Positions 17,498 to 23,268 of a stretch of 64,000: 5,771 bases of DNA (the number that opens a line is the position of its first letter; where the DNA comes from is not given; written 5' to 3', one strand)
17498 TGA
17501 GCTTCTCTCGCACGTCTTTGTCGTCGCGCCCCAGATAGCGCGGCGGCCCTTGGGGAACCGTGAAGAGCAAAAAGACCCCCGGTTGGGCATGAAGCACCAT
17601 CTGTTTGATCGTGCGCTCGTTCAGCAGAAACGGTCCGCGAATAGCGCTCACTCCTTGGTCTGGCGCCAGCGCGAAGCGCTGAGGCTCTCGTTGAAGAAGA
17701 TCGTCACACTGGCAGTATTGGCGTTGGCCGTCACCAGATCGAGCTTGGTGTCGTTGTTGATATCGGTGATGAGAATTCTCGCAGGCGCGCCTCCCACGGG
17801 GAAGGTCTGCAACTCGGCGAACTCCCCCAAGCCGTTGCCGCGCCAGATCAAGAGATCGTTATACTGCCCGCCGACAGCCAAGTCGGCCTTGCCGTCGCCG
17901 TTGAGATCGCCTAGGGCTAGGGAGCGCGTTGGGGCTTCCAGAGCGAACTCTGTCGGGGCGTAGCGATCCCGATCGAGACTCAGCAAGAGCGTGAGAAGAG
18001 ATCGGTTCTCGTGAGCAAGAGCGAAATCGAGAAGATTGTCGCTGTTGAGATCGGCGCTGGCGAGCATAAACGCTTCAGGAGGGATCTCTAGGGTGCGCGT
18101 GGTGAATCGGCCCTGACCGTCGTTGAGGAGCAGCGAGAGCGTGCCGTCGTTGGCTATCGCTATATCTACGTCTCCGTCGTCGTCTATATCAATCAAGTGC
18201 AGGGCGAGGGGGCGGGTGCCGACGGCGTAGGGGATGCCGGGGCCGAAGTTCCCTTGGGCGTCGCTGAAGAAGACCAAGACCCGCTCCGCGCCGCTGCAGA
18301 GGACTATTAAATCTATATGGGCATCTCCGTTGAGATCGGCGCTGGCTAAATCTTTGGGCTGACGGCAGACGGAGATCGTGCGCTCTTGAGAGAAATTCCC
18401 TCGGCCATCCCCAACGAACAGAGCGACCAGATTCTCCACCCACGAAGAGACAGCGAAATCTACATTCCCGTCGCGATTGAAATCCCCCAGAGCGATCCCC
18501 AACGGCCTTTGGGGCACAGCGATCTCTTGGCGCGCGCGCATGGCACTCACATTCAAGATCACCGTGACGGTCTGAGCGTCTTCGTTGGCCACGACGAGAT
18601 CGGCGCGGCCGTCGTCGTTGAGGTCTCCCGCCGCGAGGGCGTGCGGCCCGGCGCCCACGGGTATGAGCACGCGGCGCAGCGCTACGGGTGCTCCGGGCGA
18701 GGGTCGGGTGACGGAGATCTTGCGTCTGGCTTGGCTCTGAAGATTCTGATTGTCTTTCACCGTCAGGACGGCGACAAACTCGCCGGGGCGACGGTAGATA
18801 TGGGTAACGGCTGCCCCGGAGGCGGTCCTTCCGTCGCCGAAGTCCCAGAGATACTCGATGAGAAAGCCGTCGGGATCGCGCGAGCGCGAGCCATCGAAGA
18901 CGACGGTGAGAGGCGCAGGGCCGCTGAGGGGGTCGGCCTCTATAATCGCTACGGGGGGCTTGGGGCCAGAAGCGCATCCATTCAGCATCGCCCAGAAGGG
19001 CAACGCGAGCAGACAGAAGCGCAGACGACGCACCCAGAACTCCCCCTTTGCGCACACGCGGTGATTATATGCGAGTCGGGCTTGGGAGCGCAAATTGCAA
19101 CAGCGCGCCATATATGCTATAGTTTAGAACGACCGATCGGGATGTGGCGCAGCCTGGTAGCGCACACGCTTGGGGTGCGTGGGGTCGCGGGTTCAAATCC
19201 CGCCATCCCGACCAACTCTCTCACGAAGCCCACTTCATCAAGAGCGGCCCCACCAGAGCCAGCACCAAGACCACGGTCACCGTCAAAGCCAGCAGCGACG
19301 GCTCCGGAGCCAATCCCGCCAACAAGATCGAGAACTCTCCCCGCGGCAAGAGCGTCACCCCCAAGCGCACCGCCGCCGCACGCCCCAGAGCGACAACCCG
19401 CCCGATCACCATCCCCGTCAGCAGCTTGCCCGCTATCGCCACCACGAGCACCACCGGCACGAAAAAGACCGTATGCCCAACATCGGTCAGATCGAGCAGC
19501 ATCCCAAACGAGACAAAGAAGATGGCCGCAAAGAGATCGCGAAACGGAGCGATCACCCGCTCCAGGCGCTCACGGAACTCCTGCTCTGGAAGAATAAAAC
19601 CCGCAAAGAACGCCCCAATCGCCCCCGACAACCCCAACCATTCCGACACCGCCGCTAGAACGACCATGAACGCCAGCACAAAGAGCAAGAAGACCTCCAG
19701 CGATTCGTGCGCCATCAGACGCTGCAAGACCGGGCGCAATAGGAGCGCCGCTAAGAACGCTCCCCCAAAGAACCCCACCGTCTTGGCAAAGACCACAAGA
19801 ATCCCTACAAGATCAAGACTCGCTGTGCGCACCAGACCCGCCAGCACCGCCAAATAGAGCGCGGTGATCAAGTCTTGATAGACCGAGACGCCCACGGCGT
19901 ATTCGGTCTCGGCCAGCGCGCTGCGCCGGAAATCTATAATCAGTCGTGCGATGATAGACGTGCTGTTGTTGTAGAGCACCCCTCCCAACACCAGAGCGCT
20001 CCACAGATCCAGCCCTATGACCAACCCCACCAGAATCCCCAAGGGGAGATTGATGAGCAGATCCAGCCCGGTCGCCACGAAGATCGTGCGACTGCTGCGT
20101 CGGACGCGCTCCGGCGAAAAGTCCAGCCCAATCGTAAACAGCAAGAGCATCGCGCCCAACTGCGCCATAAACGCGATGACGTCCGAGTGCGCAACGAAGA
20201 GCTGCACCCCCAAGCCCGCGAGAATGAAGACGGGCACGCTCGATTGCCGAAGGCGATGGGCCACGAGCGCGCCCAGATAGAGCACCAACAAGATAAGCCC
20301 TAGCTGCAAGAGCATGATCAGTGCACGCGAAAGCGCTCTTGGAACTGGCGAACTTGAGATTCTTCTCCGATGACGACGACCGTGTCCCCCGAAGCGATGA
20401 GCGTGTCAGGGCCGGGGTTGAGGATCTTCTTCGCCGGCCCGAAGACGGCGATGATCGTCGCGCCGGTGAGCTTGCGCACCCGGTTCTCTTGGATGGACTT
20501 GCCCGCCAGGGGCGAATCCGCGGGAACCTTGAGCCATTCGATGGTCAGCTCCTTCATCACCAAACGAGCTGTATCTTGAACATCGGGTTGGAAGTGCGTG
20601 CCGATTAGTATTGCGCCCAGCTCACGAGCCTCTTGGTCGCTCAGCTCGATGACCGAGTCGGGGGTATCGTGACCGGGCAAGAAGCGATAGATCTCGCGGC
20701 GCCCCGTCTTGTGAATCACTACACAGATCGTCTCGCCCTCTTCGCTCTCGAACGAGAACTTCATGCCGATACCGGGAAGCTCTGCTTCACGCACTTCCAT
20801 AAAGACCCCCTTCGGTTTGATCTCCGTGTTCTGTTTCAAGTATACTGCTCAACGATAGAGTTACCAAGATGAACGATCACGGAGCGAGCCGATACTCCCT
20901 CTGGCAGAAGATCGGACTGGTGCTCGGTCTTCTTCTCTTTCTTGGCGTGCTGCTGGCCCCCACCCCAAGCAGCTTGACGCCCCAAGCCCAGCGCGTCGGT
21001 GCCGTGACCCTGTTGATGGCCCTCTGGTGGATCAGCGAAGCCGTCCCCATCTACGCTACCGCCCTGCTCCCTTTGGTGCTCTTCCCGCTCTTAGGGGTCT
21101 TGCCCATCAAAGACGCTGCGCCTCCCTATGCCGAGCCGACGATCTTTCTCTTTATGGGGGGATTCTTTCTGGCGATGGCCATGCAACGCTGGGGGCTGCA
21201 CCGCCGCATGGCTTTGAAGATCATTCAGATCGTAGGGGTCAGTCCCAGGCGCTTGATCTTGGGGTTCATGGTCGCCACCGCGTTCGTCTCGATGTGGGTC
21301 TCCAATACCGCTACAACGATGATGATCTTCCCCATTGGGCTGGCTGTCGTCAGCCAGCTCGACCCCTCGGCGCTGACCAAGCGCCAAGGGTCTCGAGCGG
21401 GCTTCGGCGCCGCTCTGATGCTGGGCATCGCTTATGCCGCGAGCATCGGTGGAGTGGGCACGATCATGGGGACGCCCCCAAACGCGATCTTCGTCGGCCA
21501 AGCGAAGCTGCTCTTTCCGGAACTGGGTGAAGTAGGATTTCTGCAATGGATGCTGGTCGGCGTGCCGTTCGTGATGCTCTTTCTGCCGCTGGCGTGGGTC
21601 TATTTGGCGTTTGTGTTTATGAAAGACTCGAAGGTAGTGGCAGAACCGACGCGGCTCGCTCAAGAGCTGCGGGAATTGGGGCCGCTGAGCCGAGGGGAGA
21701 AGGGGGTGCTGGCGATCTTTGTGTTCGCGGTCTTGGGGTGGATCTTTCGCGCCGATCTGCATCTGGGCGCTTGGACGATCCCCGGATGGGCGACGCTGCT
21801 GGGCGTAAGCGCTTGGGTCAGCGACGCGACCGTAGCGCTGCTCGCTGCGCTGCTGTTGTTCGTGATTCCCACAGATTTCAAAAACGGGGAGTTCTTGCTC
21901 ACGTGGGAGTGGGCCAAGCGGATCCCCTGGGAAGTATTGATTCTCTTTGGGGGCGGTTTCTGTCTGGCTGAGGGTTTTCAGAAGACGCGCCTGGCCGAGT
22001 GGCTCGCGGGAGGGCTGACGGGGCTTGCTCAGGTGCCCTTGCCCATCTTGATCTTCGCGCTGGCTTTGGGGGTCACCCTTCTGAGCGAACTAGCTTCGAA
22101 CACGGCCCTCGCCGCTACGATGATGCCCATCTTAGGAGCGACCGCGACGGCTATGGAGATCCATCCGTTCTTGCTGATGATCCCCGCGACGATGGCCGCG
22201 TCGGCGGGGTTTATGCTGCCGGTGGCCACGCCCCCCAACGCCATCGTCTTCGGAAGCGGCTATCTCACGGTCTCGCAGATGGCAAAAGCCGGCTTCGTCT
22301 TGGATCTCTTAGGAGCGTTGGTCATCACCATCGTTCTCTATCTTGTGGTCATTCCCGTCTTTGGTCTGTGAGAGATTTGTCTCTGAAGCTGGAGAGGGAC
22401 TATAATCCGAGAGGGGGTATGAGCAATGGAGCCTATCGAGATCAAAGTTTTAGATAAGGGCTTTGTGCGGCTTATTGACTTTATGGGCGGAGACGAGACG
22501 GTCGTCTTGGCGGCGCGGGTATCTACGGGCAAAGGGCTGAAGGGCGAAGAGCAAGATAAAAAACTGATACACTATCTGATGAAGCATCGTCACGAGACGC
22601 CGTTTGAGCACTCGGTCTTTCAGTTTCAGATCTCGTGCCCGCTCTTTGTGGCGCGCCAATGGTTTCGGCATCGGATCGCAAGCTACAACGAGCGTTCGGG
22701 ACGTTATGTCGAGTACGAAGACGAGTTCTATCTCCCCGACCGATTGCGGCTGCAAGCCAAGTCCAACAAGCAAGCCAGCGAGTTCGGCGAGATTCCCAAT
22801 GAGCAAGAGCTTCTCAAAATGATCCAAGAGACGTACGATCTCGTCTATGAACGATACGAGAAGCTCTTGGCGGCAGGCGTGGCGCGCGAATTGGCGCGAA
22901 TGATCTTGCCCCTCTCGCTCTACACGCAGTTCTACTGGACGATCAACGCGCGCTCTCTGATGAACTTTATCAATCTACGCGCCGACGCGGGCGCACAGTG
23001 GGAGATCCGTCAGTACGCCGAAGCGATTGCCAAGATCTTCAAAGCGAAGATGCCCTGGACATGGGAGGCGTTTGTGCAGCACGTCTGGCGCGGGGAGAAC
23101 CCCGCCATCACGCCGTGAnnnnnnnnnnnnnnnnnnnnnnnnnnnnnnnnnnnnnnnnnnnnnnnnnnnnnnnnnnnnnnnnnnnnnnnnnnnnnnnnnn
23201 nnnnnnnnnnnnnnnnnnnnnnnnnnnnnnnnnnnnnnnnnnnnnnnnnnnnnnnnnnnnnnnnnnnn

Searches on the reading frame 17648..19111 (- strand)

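Call 52: search_protein_families(library=pfam, proteins=[window:17648-19111:-], max_evalue=0.00001)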
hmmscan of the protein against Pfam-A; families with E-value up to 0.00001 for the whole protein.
window:17648-19111:- (487 aa): 4 families
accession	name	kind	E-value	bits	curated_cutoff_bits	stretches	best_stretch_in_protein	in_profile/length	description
PF13517.12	FG-GAP_3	-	3.8e-37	127.1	26.9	4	402-460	1-60/61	FG-GAP-like repeat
PF01839.29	FG-GAP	-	2.1e-21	75.8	22.1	1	396-419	3-26/37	FG-GAP repeat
PF18911.6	PKD_4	-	9.6e-19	67.7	27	1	52-129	3-80/85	PKD domain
PF00801.26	PKD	-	6.5e-13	48.9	23.5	1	58-127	5-74/80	PKD domain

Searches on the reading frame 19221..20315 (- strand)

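Call 52: search_protein_families(library=pfam, proteins=[window:19221-20315:-], max_evalue=0.00001)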
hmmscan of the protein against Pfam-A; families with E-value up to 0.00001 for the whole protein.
window:19221-20315:- (364 aa): 1 family
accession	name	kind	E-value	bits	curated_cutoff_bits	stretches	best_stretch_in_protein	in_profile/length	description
PF00999.27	Na_H_Exchanger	-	5.7e-48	164.1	26.2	1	9-360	4-374/375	Sodium/hydrogen exchanger, transmembrane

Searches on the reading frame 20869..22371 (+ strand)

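Call 52: search_protein_families(library=pfam, proteins=[window:20869-22371:+], max_evalue=0.00001)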
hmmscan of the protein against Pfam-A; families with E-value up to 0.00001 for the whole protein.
window:20869-22371:+ (500 aa): 2 families
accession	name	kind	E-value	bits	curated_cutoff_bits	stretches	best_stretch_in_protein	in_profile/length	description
PF00939.25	Na_sulph_symp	-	6.3e-80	269.9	27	1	16-490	6-462/472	Sodium:sulfate symporter transmembrane region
PF03600.22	CitMHS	-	4e-61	207.4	31.9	1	52-437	2-332/336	Citrate transporter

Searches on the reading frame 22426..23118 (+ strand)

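Call 52: search_protein_families(library=pfam, proteins=[window:22426-23118:+], max_evalue=0.00001)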
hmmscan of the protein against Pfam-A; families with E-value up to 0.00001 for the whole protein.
window:22426-23118:+ (230 aa): 1 family
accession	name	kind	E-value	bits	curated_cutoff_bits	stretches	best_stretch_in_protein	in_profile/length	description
PF02511.20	Thy1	-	3e-65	220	24.8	1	15-211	1-191/191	Thymidylate synthase complementing protein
